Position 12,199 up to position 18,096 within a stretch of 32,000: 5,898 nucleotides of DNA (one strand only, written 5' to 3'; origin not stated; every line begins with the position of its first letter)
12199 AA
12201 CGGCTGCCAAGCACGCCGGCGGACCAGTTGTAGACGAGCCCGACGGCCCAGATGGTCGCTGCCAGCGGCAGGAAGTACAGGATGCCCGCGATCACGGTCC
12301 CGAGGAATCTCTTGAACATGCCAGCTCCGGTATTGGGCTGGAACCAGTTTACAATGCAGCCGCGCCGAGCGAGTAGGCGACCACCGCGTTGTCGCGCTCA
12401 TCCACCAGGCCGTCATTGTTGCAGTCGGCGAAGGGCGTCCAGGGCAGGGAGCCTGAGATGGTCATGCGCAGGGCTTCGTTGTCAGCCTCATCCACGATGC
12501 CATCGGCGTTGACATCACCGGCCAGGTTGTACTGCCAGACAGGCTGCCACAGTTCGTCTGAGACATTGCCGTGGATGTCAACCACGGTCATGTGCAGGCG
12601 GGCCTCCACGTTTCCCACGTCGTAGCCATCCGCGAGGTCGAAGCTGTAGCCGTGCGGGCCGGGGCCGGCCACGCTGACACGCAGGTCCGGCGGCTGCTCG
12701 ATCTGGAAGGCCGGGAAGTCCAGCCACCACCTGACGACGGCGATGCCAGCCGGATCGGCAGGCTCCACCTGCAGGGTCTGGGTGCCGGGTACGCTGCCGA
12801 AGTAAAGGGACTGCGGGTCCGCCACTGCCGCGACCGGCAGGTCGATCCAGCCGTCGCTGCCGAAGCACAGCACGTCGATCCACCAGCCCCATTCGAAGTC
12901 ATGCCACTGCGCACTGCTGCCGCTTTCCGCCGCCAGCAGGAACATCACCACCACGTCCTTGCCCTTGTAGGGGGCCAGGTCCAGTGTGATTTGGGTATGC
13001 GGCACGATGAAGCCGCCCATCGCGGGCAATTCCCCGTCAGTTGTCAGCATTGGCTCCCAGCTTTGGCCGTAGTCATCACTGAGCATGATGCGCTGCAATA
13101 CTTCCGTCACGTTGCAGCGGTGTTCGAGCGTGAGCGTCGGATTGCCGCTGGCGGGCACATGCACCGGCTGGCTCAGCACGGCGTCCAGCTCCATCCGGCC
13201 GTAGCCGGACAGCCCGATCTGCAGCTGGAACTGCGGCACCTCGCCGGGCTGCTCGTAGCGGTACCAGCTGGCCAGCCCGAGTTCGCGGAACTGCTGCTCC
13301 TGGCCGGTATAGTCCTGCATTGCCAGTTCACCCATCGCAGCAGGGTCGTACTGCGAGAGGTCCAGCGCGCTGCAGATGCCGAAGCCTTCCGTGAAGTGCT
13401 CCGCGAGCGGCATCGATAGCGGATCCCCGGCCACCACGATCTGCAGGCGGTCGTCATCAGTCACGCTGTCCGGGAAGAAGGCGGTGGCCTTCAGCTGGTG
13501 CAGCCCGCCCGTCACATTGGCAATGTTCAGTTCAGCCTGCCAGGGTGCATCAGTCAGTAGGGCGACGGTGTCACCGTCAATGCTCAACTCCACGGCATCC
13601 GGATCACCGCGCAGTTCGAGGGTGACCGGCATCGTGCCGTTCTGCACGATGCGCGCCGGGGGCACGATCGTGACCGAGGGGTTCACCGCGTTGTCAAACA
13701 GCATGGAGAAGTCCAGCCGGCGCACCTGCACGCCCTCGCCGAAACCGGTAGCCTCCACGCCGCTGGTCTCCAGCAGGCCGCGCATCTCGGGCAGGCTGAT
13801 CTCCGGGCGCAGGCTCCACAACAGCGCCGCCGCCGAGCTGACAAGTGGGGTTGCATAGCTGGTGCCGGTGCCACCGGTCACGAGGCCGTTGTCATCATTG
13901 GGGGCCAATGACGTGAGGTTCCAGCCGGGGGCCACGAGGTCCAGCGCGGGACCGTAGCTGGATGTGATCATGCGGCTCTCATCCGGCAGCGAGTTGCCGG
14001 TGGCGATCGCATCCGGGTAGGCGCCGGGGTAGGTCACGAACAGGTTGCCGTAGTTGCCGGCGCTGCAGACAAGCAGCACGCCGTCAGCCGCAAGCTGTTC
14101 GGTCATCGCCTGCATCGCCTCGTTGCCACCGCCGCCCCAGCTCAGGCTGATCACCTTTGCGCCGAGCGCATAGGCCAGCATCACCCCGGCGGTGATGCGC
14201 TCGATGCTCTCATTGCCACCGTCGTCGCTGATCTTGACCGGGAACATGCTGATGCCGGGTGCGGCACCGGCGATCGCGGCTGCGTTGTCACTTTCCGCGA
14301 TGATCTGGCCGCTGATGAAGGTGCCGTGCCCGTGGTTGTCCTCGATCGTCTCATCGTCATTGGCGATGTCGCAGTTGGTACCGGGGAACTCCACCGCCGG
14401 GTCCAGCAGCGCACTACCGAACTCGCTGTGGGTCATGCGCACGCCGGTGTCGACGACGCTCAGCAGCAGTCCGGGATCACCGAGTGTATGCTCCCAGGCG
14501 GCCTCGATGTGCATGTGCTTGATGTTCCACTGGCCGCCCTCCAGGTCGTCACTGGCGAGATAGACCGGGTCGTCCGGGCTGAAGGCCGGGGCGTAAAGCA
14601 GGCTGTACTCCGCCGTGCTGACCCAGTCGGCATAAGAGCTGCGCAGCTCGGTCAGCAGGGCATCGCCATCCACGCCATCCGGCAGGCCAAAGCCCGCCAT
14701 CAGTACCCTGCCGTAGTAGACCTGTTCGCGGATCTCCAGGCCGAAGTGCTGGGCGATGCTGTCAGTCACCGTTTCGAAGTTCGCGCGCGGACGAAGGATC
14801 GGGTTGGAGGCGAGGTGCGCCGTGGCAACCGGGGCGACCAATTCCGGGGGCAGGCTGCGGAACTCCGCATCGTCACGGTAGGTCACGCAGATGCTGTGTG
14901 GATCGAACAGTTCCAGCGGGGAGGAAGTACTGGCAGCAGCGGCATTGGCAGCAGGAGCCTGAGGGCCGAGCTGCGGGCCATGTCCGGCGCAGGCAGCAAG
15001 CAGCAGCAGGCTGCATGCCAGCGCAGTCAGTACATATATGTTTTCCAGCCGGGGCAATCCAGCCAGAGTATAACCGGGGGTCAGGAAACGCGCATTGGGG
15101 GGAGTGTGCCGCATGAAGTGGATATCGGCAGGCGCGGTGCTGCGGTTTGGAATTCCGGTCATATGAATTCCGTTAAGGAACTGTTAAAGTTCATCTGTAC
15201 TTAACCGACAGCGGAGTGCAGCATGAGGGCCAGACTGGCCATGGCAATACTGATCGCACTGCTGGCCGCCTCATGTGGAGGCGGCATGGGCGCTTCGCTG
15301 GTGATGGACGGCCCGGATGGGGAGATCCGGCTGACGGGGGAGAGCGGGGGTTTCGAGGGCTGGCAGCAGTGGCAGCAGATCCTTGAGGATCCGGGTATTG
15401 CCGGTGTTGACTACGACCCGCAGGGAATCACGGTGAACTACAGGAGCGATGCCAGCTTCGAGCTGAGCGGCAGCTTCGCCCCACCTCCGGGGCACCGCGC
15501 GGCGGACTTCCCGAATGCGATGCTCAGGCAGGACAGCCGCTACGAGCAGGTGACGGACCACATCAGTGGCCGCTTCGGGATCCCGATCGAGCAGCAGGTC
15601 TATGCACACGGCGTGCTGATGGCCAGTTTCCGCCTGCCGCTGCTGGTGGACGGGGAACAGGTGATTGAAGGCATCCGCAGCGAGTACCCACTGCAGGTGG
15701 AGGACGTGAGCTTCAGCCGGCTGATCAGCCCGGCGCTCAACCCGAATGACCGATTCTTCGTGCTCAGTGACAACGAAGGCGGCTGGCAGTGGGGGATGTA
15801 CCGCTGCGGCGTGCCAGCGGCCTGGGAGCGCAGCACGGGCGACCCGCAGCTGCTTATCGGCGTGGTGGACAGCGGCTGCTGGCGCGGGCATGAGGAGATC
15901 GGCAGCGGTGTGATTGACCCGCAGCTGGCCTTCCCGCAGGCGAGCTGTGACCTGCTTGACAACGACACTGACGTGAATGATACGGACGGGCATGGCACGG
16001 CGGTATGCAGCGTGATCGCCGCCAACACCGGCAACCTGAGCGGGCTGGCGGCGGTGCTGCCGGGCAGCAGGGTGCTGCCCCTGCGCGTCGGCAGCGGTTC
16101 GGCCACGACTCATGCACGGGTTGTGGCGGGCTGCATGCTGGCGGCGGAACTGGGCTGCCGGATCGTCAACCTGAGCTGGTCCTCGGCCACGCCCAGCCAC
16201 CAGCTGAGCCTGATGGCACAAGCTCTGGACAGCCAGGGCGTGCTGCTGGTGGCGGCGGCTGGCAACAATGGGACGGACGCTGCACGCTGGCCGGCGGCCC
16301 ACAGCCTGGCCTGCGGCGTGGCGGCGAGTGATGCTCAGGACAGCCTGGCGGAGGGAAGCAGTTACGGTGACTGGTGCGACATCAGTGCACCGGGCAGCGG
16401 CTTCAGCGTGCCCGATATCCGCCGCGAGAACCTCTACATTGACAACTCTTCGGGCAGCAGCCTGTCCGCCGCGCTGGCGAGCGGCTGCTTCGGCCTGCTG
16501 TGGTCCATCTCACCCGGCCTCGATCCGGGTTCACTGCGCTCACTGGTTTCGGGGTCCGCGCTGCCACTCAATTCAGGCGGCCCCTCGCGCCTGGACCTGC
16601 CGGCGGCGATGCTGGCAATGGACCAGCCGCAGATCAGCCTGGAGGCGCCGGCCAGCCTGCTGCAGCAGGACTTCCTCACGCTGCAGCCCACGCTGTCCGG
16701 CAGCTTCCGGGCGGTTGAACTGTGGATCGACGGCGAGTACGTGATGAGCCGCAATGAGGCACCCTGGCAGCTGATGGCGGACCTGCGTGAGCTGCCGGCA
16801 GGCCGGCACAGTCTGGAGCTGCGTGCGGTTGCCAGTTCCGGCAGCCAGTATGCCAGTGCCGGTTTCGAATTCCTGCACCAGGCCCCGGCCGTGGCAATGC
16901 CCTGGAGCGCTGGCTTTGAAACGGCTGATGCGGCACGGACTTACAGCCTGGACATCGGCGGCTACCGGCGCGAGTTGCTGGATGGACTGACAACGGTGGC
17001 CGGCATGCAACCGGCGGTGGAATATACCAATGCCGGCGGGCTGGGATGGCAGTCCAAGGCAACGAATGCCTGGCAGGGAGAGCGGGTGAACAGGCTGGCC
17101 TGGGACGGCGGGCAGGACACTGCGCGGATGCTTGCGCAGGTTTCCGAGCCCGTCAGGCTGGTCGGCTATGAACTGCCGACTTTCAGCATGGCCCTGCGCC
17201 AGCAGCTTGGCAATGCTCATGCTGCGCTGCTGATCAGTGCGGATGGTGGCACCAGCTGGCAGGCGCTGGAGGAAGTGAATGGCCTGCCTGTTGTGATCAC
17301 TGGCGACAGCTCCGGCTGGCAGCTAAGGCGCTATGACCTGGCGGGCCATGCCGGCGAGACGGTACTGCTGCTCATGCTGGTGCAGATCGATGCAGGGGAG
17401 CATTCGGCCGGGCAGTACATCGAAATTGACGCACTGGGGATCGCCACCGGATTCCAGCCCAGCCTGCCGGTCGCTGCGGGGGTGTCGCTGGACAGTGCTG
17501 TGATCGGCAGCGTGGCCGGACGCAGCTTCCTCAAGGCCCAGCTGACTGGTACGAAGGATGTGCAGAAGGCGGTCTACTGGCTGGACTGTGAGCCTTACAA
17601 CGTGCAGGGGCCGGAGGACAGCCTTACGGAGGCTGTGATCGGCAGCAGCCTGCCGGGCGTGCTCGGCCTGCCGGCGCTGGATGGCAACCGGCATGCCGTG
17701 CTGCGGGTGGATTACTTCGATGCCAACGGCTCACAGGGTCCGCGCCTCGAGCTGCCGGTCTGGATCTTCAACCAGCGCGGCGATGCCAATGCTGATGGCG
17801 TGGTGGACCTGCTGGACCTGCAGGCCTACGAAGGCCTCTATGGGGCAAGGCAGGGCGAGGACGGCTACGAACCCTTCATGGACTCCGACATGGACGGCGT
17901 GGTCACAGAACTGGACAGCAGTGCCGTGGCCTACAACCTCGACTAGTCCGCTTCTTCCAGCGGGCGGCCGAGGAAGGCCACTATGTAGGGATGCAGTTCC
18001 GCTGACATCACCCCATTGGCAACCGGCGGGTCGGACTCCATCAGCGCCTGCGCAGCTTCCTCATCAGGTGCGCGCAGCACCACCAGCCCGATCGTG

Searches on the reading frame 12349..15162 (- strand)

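Call 10: search_protein_families(library=pfam, proteins=[window:12349-15162:-])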
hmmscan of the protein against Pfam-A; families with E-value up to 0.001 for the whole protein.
window:12349-15162:- (937 aa): 2 families
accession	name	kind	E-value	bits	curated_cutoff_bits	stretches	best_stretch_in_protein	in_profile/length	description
PF00082.27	Peptidase_S8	-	3.5e-42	145.1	21.8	1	231-468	3-273/288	Subtilase family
PF17957.7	Big_7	-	1.8e-05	25.8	24.1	1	495-559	1-70/70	Bacterial Ig domain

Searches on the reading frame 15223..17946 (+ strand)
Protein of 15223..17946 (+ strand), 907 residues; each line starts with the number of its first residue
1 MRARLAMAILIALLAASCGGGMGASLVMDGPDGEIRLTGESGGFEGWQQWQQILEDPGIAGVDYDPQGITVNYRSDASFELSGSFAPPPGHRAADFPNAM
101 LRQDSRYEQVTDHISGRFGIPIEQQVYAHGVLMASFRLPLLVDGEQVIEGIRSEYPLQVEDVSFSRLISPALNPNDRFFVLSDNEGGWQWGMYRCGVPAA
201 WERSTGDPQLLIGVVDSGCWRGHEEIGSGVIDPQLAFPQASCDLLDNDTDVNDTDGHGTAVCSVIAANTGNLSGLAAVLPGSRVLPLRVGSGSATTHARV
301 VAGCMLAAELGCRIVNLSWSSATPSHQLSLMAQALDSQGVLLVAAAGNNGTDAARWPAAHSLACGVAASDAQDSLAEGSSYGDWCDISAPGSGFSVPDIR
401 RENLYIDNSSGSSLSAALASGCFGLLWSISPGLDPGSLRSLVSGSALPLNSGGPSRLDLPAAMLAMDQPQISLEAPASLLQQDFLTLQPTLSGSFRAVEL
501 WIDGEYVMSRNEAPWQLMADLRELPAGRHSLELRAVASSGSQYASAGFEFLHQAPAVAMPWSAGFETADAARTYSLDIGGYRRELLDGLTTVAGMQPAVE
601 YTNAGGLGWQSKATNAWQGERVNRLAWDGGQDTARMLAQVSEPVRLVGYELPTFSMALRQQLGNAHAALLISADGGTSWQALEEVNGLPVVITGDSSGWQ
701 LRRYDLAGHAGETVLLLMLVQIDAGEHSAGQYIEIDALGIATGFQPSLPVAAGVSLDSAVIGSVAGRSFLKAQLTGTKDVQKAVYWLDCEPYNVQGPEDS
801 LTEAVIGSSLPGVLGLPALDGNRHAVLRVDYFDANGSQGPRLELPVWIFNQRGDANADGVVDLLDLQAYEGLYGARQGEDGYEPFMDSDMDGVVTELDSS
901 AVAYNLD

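Call 27: search_protein_families(library=pfam, proteins=[window:15223-17946:+])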
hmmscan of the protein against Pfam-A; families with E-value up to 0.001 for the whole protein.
window:15223-17946:+ (907 aa): 1 family
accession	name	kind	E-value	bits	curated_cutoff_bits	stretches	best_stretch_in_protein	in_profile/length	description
PF00082.27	Peptidase_S8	-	1.8e-34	119.8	21.8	1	210-453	4-280/288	Subtilase family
